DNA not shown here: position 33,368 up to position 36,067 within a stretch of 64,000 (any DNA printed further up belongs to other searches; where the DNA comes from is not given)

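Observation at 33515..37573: Carbamoyl-phosphate synthase large subunit fused in frame to ornithine carbamoyltransferase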

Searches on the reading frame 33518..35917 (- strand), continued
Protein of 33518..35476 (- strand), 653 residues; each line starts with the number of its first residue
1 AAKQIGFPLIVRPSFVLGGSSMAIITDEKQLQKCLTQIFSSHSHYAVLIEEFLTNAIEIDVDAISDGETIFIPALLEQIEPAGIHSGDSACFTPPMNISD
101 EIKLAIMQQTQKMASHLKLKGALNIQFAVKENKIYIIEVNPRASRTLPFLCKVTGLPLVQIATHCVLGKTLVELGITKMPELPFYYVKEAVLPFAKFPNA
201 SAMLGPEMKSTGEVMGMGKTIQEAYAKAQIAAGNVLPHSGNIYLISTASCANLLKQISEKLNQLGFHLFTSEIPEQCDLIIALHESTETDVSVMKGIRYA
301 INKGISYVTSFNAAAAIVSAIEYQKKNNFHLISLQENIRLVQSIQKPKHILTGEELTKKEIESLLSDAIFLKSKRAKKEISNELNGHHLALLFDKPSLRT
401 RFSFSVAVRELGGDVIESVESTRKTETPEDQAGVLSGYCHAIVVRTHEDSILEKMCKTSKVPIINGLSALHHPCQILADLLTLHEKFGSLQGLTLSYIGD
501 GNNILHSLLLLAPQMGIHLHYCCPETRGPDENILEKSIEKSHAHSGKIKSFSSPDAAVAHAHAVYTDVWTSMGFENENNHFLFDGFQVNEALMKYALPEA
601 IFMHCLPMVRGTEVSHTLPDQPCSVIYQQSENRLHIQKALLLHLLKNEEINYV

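Call 54: search_protein_families(library=ncbifam, proteins=[P0363, P0377, P0473, P0362], max_evalue=1e-30)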
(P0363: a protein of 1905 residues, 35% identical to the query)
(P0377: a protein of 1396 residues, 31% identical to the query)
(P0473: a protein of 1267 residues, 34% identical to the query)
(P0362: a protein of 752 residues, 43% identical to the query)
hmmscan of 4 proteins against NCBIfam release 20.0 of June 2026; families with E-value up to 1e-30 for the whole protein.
P0363 (1905 aa): 15 families
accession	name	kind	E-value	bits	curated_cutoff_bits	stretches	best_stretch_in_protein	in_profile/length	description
TIGR01369.1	CPSaseII_lrg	equivalog_domain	0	1328.4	1027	1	448-1517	6-1051/1052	carbamoyl-phosphate synthase (glutamine-hydrolyzing) large subunit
NF003671.0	PRK05294.1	equivalog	0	1193.9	599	1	449-1519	8-1047/1058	carbamoyl-phosphate synthase large subunit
TIGR01368.1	CPSaseIIsmall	equivalog_domain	3.1e-115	385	307.35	1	32-403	2-360/361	glutamine-hydrolyzing carbamoyl-phosphate synthase small subunit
NF001986.0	PRK00779.1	subfamily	2.3e-104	348.8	306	1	1592-1900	5-305/307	ornithine carbamoyltransferase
NF009475.0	PRK12838.1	equivalog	3.6e-101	338.7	221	1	31-405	3-356/359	carbamoyl phosphate synthase small subunit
TIGR00658.1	orni_carb_tr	equivalog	3.6e-95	318.6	280.85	1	1593-1899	1-303/304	ornithine carbamoyltransferase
TIGR04384.1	putr_carbamoyl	exception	4.8e-90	302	500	1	1594-1900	1-308/330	putrescine carbamoyltransferase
NF011380.0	PRK14805.1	equivalog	1e-81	274.3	421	1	1595-1899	4-300/302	ornithine carbamoyltransferase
NF003286.0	PRK04284.1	subfamily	1.1e-54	185.8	515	1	1591-1896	5-327/332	ornithine carbamoyltransferase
NF003384.0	PRK04523.1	equivalog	1.1e-46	159.5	288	1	1593-1899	4-333/336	N-acetylornithine carbamoyltransferase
NF011379.0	PRK14804.1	equivalog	1.8e-45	155.4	373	1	1602-1900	16-310/311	ornithine carbamoyltransferase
NF009213.0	PRK12562.1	subfamily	6.6e-42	144.1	559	1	1592-1896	6-329/334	ornithine carbamoyltransferase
NF002470.0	PRK01713.1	equivalog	2.1e-40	139.2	545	1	1600-1868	15-283/334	ornithine carbamoyltransferase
NF002032.1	PRK00856.1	equivalog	2e-37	129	263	1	1594-1896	2-294/297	aspartate carbamoyltransferase catalytic subunit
TIGR00670.1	asp_carb_tr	equivalog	7.3e-34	117.3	236.95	1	1594-1897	2-301/304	aspartate carbamoyltransferase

P0377 (1396 aa): 10 families
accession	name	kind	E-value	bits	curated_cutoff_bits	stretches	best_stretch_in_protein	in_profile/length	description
TIGR01369.1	CPSaseII_lrg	equivalog_domain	0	1417.3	1027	1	3-1052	6-1052/1052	carbamoyl-phosphate synthase (glutamine-hydrolyzing) large subunit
NF003671.0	PRK05294.1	equivalog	0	1274.1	599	1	3-1060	7-1054/1058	carbamoyl-phosphate synthase large subunit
TIGR00670.1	asp_carb_tr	equivalog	6e-104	347.4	236.95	1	1092-1391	1-301/304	aspartate carbamoyltransferase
NF002032.1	PRK00856.1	equivalog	1.6e-92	309.9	263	1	1092-1391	1-295/297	aspartate carbamoyltransferase catalytic subunit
NF008853.0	PRK11891.1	equivalog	9e-77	258.5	560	1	1090-1391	87-396/430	aspartate carbamoyltransferase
NF006046.0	PRK08192.1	equivalog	3.8e-74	250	512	1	1089-1389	4-313/339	aspartate carbamoyltransferase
NF001986.0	PRK00779.1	subfamily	1.7e-43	148.9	306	1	1090-1394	4-305/307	ornithine carbamoyltransferase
TIGR00658.1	orni_carb_tr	equivalog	3.2e-41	141.5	280.85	1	1092-1392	1-302/304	ornithine carbamoyltransferase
NF010387.0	PRK13814.1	equivalog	1.3e-37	129.4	660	1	1093-1389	7-299/310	aspartate carbamoyltransferase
NF009916.0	PRK13376.1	equivalog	2.9e-34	118.5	800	1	1110-1390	26-330/525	bifunctional aspartate carbamoyltransferase catalytic subunit/aspartate carbamoyltransferase regulatory subunit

P0473 (1267 aa): 8 families
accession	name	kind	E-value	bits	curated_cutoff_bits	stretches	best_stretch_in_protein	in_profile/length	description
TIGR01369.1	CPSaseII_lrg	equivalog_domain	3.6e-289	961.8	1027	1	1-801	167-939/1052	carbamoyl-phosphate synthase (glutamine-hydrolyzing) large subunit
NF003671.0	PRK05294.1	equivalog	3.4e-259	862.6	599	1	1-813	168-946/1058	carbamoyl-phosphate synthase large subunit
NF002032.1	PRK00856.1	equivalog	6.2e-78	262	263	1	958-1264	1-296/297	aspartate carbamoyltransferase catalytic subunit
TIGR00670.1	asp_carb_tr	equivalog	4.6e-77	259.1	236.95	1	958-1264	1-302/304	aspartate carbamoyltransferase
NF006046.0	PRK08192.1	equivalog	5.3e-61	206.7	512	1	955-1266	4-318/339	aspartate carbamoyltransferase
NF008853.0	PRK11891.1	equivalog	1.1e-53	182.4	560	1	915-1265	46-398/430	aspartate carbamoyltransferase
NF001986.0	PRK00779.1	subfamily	5.7e-47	160.3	306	1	957-1265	5-304/307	ornithine carbamoyltransferase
TIGR00658.1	orni_carb_tr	equivalog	3.4e-39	134.8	280.85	1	958-1264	1-302/304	ornithine carbamoyltransferase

P0362 (752 aa): 13 families
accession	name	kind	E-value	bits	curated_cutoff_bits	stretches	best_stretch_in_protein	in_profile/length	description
NF001986.0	PRK00779.1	subfamily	1.1e-98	330.2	306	1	454-745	4-304/307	ornithine carbamoyltransferase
TIGR00658.1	orni_carb_tr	equivalog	6.9e-88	294.7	280.85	1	457-743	2-301/304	ornithine carbamoyltransferase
NF011380.0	PRK14805.1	equivalog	7.3e-81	271.5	421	1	456-744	2-299/302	ornithine carbamoyltransferase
TIGR04384.1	putr_carbamoyl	exception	4.7e-63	213.3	500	1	459-745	3-307/330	putrescine carbamoyltransferase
NF011379.0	PRK14804.1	equivalog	3.1e-50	171.1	373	1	454-744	5-308/311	ornithine carbamoyltransferase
NF003286.0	PRK04284.1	subfamily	8.4e-48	163.2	515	1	454-741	5-326/332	ornithine carbamoyltransferase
NF002032.1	PRK00856.1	equivalog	6.5e-44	150.3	263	1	456-742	1-294/297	aspartate carbamoyltransferase catalytic subunit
NF003671.0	PRK05294.1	equivalog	1.1e-43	149.1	599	1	56-378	616-952/1058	carbamoyl-phosphate synthase large subunit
TIGR01369.1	CPSaseII_lrg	equivalog_domain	5.4e-43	146.8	1027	1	56-352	619-933/1052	carbamoyl-phosphate synthase (glutamine-hydrolyzing) large subunit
TIGR00670.1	asp_carb_tr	equivalog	3.4e-41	141.3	236.95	1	456-744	1-302/304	aspartate carbamoyltransferase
NF002470.0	PRK01713.1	equivalog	1.6e-38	133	545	1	453-715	5-284/334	ornithine carbamoyltransferase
NF003384.0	PRK04523.1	equivalog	1.6e-38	132.6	288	1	455-744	3-332/336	N-acetylornithine carbamoyltransferase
NF009213.0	PRK12562.1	subfamily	7e-35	121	559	0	469-708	23-277/334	ornithine carbamoyltransferase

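Call 55: list_cluster_members(proteins=[P0363, P0362, P0019, P0021, P0012, P0016, P0377, P0003])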
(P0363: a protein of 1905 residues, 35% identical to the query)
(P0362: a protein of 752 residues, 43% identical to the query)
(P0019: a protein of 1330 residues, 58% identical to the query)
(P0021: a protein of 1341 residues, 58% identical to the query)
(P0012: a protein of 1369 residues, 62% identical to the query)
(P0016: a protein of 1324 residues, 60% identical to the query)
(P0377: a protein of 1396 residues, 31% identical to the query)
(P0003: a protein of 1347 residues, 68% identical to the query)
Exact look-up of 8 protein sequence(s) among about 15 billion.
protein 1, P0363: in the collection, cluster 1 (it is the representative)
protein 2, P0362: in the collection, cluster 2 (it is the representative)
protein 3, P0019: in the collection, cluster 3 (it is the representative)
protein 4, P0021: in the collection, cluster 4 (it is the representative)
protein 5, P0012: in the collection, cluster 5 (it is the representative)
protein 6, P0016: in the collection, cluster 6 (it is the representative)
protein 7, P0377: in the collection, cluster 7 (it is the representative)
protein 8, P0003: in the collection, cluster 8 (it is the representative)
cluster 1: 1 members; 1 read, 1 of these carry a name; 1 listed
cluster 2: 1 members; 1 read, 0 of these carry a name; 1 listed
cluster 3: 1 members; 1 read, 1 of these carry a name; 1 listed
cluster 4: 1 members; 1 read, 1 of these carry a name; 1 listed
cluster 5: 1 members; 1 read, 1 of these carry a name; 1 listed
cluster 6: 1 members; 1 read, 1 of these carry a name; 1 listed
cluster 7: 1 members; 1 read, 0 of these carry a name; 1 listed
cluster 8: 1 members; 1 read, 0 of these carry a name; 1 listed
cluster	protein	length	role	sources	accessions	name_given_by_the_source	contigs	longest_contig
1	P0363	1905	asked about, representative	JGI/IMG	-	ornithine carbamoyltransferase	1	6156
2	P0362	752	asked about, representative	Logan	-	-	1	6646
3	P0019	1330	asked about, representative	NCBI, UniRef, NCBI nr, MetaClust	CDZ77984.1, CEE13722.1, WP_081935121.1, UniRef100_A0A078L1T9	Carbamoyl-phosphate synthase large chain [Legionella massiliensis] | Ornithine carbamoyltransferase n=1 Tax=Legionella massiliensis TaxID=1034943 ... | carbamoyl-phosphate synthase large subunit [Legionella massiliensis]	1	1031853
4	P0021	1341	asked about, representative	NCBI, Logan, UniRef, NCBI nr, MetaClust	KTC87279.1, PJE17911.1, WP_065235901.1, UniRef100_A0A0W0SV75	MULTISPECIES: carbamoyl-phosphate synthase large subunit [Legionella] | Ornithine carbamoyltransferase n=1 Tax=Legionella drozanskii LLAP-1 TaxID=1212489 ... | status=active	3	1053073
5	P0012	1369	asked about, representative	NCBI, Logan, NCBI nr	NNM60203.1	MAG: carbamoyl-phosphate synthase large subunit [Legionellales bacterium] | carbamoyl-phosphate synthase large subunit [Legionellales bacterium]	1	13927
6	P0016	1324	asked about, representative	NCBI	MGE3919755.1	MAG: carbamoyl-phosphate synthase large subunit [Gammaproteobacteria bacterium]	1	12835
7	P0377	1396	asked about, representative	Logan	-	-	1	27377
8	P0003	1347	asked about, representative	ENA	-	-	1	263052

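Call 77: find_encoding_contigs(protein=P0363, flank=5000, max_places=2)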
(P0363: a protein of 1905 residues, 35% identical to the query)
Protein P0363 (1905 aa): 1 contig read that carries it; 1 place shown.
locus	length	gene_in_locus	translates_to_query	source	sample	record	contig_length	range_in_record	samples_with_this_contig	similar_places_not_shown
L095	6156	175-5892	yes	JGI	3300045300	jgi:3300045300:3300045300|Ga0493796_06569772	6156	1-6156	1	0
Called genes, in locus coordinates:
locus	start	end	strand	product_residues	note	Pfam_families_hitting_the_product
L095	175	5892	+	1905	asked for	PF00988:CPSase_sm_chain, PF00117:GATase, PF25596:CPSase_L_D1, PF02786:CPSase_L_D2, PF07478:Dala_Dala_lig_C, PF02787:CPSase_L_D3, PF25596:CPSase_L_D1, PF02222:ATP-grasp, +4 more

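Call 84: fold_search(model_id=the predicted structure, library=pdb)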
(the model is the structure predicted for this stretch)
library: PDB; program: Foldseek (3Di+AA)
matches with E <= 10: 1870; with E <= 0.001: 849
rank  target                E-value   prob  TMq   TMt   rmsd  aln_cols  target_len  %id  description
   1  1bxr_A                4.3e-47  1.00  0.53  0.40   4.9       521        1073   44  STRUCTURE OF CARBAMOYL PHOSPHATE SYNTHETASE COMPLEXED WITH THE ATP ANALOG AMPPNP (released 1999-04-20)
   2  1m6v_A                1.4e-45  1.00  0.50  0.39   5.2       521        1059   43  Crystal Structure of the G359F (small subunit) Point Mutant of Carbamoyl Phosphate Synthetase (released 2002-07-31)
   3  1c30_A                2.0e-45  1.00  0.51  0.39   5.0       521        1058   42  CRYSTAL STRUCTURE OF CARBAMOYL PHOSPHATE SYNTHETASE: SMALL SUBUNIT MUTATION C269S (released 1999-12-10)
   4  1jdb_B                1.0e-44  1.00  0.51  0.39   4.8       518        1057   43  CARBAMOYL PHOSPHATE SYNTHETASE FROM ESCHERICHIA COLI (released 1998-06-17)
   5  1ce8_A                3.1e-44  1.00  0.51  0.39   4.8       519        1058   43  CARBAMOYL PHOSPHATE SYNTHETASE FROM ESCHERICHIS COLI WITH COMPLEXED WITH THE ALLOSTERIC LIGAND IMP (released 1999-07-26)
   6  1a9x_A                3.1e-44  1.00  0.51  0.39   4.9       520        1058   42  CARBAMOYL PHOSPHATE SYNTHETASE: CAUGHT IN THE ACT OF GLUTAMINE HYDROLYSIS (released 1998-10-21)
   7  1jdb_K                4.9e-44  1.00  0.51  0.39   4.8       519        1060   43  CARBAMOYL PHOSPHATE SYNTHETASE FROM ESCHERICHIA COLI (released 1998-06-17)
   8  5dou_B                5.2e-34  1.00  0.49  0.29   5.2       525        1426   30  Crystal Structure of Human Carbamoyl phosphate synthetase I (CPS1), ligand-bound form (released 2015-12-09)
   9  5dot_A                2.5e-33  1.00  0.49  0.30   5.4       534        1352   29  Crystal Structure of Human Carbamoyl phosphate synthetase I (CPS1), apo form (released 2015-12-09)
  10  6w2j_A                4.3e-33  1.00  0.47  0.27   5.1       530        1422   29  CPS1 bound to allosteric inhibitor H3B-374 (released 2021-01-13)
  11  5dou_D                5.4e-33  1.00  0.49  0.28   5.1       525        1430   29  Crystal Structure of Human Carbamoyl phosphate synthetase I (CPS1), ligand-bound form (released 2015-12-09)
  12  5dot_B                5.7e-33  1.00  0.48  0.30   5.1       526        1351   29  Crystal Structure of Human Carbamoyl phosphate synthetase I (CPS1), apo form (released 2015-12-09)
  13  1a1s                  6.4e-33  1.00  0.37  0.92   1.9       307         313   39  ORNITHINE CARBAMOYLTRANSFERASE FROM PYROCOCCUS FURIOSUS (released 1998-06-17)
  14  6w2j_B                8.0e-33  1.00  0.48  0.29   5.9       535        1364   29  CPS1 bound to allosteric inhibitor H3B-374 (released 2021-01-13)
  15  5dou_C                2.6e-32  1.00  0.49  0.28   5.1       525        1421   29  Crystal Structure of Human Carbamoyl phosphate synthetase I (CPS1), ligand-bound form (released 2015-12-09)
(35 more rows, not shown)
